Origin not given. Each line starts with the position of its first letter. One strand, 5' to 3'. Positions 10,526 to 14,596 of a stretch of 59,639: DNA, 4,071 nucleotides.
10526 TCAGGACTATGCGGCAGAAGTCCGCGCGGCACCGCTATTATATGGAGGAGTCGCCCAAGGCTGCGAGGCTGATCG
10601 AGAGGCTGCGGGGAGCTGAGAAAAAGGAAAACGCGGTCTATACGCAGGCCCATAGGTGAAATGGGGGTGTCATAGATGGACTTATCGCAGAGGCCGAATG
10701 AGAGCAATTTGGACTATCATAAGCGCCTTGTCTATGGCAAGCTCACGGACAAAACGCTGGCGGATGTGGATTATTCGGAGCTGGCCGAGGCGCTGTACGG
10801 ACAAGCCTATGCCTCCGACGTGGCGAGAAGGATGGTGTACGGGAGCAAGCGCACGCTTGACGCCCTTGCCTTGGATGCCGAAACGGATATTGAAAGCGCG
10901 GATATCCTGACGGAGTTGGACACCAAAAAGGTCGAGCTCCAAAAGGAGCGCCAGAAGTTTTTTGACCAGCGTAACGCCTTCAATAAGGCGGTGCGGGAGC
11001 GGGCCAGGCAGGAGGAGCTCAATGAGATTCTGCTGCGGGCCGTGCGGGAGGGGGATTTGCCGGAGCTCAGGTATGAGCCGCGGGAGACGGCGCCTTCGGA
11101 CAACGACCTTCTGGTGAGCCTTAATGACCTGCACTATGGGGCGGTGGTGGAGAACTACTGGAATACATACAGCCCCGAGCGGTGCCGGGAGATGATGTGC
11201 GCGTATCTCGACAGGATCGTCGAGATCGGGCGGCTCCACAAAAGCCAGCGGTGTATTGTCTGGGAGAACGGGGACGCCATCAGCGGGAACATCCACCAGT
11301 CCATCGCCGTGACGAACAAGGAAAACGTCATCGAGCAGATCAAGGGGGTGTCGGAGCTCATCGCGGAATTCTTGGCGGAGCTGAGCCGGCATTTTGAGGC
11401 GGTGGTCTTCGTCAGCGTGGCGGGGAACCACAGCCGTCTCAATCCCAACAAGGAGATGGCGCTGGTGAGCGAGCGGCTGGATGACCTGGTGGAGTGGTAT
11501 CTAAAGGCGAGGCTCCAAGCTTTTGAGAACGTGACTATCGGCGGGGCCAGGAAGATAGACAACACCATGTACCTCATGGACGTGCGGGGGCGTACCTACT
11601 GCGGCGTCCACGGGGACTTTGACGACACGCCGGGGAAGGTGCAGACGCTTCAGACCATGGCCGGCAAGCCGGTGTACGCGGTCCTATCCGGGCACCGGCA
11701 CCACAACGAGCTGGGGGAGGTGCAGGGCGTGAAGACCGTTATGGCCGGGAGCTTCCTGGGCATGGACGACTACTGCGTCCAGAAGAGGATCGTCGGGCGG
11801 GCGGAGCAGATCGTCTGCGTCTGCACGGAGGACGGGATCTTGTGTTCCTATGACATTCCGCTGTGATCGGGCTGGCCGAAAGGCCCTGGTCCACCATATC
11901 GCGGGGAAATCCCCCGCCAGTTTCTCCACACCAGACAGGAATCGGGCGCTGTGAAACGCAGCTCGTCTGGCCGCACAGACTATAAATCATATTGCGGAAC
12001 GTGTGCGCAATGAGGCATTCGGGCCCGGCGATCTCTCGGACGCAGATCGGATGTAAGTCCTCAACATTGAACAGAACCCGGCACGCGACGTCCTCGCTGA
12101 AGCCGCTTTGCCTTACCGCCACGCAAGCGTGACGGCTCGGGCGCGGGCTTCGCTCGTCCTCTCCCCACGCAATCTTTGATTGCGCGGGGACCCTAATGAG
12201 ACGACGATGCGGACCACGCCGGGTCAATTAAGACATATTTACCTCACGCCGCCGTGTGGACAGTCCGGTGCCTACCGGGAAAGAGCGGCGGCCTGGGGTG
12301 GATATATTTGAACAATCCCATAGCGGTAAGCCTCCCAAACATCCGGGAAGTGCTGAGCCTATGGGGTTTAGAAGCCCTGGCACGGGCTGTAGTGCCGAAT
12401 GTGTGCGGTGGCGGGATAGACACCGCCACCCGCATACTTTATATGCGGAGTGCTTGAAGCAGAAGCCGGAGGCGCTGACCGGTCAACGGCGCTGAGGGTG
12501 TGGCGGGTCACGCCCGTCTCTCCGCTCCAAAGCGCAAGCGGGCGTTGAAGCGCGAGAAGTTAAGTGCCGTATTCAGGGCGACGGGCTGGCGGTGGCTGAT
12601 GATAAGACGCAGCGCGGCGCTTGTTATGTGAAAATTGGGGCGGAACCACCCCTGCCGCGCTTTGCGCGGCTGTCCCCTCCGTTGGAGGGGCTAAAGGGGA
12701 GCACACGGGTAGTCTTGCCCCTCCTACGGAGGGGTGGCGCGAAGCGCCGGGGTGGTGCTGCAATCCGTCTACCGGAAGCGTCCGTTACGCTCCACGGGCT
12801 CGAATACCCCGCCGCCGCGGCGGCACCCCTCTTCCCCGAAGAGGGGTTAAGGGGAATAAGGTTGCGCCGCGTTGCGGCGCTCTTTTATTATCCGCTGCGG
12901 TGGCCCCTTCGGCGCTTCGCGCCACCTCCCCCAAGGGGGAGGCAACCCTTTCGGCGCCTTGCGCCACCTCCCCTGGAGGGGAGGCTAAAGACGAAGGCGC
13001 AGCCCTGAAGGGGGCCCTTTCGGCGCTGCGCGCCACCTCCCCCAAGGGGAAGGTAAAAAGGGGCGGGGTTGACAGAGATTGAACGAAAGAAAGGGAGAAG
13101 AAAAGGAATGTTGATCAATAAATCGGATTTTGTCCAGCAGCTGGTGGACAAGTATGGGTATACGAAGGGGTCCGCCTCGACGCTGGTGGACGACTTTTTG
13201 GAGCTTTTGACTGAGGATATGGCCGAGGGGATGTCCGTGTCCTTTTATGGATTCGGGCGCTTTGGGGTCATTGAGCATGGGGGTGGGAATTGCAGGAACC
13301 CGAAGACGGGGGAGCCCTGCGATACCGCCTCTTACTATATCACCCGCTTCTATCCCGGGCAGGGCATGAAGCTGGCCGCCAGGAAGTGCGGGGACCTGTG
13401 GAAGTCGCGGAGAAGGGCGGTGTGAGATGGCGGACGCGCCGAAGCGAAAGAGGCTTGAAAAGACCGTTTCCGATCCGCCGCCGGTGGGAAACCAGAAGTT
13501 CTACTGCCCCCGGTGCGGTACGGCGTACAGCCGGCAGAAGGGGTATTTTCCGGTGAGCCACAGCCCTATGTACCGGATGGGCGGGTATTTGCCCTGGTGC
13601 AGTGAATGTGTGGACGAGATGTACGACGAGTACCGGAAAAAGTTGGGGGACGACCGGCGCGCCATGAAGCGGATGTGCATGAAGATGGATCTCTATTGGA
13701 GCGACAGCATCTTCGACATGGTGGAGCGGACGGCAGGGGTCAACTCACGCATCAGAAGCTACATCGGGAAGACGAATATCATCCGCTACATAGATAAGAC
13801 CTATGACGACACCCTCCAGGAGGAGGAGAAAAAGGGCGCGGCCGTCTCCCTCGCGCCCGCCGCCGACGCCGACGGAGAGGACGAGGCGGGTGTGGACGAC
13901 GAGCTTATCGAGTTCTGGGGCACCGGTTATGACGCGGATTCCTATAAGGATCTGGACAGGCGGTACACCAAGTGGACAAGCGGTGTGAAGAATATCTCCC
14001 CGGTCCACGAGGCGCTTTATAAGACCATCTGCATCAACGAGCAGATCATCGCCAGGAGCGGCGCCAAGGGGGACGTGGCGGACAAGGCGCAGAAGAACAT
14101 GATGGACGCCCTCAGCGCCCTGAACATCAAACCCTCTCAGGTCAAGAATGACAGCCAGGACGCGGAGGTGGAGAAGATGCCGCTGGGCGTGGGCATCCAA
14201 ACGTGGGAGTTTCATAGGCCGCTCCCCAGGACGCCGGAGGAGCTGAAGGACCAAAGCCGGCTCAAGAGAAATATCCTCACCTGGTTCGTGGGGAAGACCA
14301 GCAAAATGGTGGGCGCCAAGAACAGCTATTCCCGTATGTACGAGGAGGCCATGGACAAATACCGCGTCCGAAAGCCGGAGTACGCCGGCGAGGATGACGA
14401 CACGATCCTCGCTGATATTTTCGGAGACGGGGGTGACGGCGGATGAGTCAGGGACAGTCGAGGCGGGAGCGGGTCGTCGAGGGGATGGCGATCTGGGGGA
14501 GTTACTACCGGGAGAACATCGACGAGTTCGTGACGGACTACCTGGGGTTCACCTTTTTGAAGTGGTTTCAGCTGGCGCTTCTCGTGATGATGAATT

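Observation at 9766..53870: Thirteen intergenic gaps are filled by mosaic arrays of short GC-rich hairpin units with compensatory stem changes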

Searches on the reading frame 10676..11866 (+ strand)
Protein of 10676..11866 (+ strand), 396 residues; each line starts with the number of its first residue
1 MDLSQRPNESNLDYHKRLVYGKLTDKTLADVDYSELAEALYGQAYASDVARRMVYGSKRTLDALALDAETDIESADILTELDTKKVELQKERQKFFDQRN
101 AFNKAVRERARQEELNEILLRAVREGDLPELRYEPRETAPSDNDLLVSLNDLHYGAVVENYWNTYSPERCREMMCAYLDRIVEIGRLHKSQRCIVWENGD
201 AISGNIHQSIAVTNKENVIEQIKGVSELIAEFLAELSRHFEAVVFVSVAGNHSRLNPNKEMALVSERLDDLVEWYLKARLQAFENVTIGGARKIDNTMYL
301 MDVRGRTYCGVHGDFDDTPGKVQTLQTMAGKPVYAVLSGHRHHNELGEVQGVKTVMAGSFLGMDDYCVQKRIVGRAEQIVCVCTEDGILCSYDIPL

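Call 8: search_protein_families(library=pfam, proteins=[window:10676-11866:+])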
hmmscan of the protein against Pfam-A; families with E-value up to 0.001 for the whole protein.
window:10676-11866:+ (396 aa): 1 family
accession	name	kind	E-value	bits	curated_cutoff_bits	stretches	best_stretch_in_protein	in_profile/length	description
PF12850.12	Metallophos_2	-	0.00036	21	27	1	233-361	42-136/154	Calcineurin-like phosphoesterase superfamily domain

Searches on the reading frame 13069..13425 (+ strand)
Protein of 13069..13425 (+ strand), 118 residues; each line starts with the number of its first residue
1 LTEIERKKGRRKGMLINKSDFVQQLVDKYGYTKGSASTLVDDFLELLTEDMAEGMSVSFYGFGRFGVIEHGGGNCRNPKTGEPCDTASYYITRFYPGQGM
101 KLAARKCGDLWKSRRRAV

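Call 45: search_protein_families(library=pfam, proteins=[window:13069-13425:+], max_evalue=0.01)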
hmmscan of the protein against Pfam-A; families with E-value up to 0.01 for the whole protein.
window:13069-13425:+ (118 aa): 1 family
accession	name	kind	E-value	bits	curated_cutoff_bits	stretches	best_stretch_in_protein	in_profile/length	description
PF00216.26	Bac_DNA_binding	-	1.5e-17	64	22.4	1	17-103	2-88/90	Bacterial DNA-binding protein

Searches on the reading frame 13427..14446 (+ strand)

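Call 8: search_protein_families(library=pfam, proteins=[window:13427-14446:+])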
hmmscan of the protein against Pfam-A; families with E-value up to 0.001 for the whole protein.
window:13427-14446:+ (339 aa): 0 families

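Call 10: search_protein_families(library=phrogs, proteins=[window:13427-14446:+])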
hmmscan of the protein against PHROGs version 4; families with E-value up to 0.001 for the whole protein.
window:13427-14446:+ (339 aa): 1 family
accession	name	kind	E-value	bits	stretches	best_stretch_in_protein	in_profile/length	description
phrog_3314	-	unknown function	1.1e-38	134.4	1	23-313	5-282/286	-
